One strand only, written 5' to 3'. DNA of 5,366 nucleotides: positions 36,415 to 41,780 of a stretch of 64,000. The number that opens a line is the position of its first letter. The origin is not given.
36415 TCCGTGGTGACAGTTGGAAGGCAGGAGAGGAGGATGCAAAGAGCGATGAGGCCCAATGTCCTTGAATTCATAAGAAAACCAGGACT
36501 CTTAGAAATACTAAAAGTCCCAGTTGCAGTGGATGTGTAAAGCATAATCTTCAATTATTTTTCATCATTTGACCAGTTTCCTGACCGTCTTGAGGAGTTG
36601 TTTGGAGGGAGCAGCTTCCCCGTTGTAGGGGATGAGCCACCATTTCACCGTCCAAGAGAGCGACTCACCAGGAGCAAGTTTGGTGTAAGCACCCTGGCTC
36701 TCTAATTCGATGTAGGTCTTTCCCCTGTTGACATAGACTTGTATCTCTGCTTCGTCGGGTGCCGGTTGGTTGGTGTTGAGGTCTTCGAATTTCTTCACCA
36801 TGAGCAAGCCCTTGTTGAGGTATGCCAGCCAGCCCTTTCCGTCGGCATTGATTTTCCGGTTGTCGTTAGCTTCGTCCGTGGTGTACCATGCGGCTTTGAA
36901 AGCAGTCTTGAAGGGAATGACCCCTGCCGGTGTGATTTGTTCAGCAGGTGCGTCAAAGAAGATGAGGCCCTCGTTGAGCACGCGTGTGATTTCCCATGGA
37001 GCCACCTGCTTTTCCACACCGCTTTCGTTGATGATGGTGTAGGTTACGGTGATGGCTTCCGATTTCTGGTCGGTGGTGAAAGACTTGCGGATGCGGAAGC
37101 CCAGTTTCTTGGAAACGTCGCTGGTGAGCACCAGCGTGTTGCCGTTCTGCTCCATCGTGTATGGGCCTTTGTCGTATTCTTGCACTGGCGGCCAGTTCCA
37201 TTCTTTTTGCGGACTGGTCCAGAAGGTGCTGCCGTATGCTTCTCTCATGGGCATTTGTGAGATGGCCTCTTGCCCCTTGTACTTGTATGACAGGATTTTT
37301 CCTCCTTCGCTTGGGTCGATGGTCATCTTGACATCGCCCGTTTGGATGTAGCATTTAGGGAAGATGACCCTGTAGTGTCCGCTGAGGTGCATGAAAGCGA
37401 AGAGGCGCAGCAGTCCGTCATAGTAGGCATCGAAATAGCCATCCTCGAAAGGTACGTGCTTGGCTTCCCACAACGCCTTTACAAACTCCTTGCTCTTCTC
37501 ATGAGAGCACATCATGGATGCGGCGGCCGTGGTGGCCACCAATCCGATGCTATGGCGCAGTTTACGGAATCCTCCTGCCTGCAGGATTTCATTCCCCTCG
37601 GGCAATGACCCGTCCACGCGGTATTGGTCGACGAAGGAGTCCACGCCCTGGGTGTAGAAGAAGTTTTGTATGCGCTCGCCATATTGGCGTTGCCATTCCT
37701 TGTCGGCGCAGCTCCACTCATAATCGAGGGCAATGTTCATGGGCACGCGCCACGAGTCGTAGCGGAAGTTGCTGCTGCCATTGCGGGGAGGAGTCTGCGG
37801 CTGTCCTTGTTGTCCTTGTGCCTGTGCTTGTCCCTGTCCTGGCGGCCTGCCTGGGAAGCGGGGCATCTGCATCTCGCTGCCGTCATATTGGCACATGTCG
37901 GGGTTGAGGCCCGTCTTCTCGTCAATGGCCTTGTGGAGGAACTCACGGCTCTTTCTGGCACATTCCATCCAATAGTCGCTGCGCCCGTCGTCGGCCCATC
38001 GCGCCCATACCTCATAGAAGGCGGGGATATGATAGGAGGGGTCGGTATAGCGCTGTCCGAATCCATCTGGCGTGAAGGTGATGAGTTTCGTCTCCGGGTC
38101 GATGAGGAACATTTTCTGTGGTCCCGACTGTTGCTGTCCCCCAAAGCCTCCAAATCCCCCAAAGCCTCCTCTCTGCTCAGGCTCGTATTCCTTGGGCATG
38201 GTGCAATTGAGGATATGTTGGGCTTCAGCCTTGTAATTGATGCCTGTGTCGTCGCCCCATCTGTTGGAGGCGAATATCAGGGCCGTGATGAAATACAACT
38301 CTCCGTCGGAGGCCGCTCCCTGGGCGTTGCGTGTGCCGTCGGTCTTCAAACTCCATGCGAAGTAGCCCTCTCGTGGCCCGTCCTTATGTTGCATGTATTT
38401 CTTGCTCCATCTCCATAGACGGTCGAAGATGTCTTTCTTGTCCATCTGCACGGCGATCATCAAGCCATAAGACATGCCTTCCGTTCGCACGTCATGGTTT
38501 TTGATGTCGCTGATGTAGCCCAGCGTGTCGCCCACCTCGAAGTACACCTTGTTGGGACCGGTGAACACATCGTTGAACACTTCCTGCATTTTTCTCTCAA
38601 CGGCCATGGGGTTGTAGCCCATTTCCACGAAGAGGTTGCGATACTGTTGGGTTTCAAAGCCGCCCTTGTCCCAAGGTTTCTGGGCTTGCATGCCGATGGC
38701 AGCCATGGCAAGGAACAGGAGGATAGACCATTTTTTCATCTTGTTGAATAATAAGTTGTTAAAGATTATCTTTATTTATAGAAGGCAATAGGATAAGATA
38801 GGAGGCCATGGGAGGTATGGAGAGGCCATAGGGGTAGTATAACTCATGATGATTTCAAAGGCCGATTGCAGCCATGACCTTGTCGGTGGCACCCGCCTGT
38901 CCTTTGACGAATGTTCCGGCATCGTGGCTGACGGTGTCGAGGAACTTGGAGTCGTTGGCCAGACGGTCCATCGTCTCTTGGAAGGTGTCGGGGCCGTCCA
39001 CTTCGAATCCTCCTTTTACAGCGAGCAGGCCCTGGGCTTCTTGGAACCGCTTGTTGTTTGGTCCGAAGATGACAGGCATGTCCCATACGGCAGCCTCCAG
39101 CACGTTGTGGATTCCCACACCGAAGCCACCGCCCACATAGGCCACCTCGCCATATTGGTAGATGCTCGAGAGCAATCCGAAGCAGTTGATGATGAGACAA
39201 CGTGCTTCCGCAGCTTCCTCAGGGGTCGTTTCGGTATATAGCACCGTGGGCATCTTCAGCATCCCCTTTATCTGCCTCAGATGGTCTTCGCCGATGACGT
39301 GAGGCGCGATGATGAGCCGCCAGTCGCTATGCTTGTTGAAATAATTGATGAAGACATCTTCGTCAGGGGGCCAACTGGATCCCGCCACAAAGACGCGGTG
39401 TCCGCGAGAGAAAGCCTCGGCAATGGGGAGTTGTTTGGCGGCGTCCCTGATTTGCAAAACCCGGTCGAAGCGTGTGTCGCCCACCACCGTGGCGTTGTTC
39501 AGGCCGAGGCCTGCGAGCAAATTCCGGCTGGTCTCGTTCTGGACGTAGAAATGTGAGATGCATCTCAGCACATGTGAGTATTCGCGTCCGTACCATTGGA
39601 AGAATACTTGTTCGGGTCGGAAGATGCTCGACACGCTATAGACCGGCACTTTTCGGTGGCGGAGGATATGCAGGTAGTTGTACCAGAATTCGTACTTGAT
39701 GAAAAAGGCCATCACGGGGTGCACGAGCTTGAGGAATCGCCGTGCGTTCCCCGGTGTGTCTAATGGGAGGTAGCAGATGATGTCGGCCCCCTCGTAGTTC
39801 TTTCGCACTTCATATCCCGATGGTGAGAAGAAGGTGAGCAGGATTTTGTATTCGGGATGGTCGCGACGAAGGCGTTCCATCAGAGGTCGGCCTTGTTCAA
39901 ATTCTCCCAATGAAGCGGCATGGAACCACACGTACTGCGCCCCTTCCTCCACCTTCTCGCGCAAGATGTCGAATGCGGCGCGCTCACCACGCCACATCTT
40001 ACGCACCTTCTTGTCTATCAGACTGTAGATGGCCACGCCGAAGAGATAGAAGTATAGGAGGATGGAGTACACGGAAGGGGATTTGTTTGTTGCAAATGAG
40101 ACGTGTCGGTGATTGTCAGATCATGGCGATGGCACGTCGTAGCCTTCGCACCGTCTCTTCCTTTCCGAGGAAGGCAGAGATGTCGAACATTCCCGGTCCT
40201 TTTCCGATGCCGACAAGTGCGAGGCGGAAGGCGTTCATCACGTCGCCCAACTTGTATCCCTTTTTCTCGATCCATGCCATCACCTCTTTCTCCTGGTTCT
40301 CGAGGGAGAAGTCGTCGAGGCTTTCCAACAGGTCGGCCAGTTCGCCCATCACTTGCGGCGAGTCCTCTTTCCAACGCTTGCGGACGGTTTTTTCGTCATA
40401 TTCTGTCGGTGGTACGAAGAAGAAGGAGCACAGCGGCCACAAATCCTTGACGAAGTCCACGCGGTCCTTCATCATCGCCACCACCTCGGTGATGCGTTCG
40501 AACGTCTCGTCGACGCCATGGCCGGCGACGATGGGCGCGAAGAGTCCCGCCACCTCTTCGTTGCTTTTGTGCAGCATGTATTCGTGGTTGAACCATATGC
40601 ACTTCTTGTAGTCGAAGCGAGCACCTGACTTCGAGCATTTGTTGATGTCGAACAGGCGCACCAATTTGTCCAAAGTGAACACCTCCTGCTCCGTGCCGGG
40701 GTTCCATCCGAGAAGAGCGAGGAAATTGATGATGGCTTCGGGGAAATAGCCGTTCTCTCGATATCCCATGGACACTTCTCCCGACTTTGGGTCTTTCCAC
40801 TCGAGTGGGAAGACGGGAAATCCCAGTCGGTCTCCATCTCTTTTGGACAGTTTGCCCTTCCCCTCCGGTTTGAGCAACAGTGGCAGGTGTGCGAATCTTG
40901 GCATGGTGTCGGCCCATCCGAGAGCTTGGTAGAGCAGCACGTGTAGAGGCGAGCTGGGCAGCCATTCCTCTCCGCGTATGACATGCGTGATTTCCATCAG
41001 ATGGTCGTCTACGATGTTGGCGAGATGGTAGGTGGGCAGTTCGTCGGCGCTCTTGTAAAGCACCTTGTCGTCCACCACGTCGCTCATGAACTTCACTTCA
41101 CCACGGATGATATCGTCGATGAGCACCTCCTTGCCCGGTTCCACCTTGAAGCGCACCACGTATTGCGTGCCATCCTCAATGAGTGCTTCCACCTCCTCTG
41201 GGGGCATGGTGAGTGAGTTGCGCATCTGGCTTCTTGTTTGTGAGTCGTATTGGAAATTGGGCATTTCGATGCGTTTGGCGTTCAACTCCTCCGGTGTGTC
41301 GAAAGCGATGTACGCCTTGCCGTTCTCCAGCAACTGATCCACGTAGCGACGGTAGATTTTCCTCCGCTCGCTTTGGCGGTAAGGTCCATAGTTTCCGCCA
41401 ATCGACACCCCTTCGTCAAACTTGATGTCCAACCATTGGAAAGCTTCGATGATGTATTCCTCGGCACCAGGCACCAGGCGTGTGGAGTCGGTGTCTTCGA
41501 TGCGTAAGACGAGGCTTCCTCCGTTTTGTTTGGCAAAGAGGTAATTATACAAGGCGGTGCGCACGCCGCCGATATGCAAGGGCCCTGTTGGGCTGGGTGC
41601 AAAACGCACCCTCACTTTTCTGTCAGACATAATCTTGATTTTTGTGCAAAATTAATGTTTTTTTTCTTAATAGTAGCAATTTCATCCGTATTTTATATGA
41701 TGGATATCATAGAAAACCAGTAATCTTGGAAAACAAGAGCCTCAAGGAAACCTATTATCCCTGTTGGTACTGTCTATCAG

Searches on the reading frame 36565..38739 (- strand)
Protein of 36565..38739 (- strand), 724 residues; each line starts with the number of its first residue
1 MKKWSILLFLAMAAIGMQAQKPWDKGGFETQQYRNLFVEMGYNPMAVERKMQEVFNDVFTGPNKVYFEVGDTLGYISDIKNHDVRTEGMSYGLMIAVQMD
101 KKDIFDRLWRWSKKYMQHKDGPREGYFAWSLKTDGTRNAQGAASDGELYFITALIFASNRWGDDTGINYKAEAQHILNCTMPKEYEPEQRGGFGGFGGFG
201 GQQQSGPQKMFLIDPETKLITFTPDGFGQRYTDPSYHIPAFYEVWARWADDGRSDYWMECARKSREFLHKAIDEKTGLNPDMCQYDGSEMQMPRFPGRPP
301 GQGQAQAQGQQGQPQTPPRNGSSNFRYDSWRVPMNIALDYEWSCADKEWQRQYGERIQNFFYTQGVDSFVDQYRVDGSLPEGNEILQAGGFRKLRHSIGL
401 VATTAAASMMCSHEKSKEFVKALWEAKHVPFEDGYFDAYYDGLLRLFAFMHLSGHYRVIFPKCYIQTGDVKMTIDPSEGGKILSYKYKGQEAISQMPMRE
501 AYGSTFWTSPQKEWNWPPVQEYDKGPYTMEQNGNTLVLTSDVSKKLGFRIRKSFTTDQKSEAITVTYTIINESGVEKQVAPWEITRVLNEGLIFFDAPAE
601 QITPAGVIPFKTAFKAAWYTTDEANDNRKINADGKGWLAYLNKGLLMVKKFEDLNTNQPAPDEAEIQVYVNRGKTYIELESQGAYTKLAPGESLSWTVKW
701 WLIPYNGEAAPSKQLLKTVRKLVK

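Call 7: search_protein_families(library=pfam, proteins=[window:36565-38739:-], max_evalue=0.001)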
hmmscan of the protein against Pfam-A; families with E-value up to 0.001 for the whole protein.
window:36565-38739:- (724 aa): 3 families
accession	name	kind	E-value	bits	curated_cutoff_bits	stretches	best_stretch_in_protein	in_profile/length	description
PF01270.23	Glyco_hydro_8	-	9.4e-22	77.9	24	2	80-176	48-143/341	Glycosyl hydrolases family 8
PF14315.11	DUF4380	-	7.3e-08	32.1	29.4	1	516-701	88-293/295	Domain of unknown function (DUF4380)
PF14849.12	YidC_periplas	-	7.4e-05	23.2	24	1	521-643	73-196/283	YidC periplasmic domain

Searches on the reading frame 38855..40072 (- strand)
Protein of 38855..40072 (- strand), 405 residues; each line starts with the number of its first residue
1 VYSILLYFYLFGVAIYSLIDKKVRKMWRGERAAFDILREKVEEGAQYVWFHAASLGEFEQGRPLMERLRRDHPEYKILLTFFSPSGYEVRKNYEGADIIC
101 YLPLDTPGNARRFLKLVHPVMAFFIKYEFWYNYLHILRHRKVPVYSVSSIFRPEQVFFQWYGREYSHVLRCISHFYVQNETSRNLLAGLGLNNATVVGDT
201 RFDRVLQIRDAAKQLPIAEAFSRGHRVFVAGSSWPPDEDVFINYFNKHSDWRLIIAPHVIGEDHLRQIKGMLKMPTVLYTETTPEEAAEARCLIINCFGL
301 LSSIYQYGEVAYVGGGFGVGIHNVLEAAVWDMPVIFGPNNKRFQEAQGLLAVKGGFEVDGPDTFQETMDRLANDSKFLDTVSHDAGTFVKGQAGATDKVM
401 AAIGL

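Call 7: search_protein_families(library=pfam, proteins=[window:38855-40072:-], max_evalue=0.001)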
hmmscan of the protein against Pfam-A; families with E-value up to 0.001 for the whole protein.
window:38855-40072:- (405 aa): 1 family
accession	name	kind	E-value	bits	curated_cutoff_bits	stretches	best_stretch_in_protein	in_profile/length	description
PF04413.22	Glycos_transf_N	-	1.9e-46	158.3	23.9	1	42-204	13-179/179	3-Deoxy-D-manno-octulosonic-acid transferase (kdotransferase)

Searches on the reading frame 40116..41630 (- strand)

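Call 7: search_protein_families(library=pfam, proteins=[window:40116-41630:-], max_evalue=0.001)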
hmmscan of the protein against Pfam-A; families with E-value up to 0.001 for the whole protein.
window:40116-41630:- (504 aa): 2 families
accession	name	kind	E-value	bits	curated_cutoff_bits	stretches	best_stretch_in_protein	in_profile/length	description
PF00749.27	tRNA-synt_1c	-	1.1e-92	310.7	23.4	1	5-343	1-311/314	tRNA synthetases class I (E and Q), catalytic domain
PF19269.4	Anticodon_2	-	4.2e-35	121.6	23.6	1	375-501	11-141/141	Anticodon binding domain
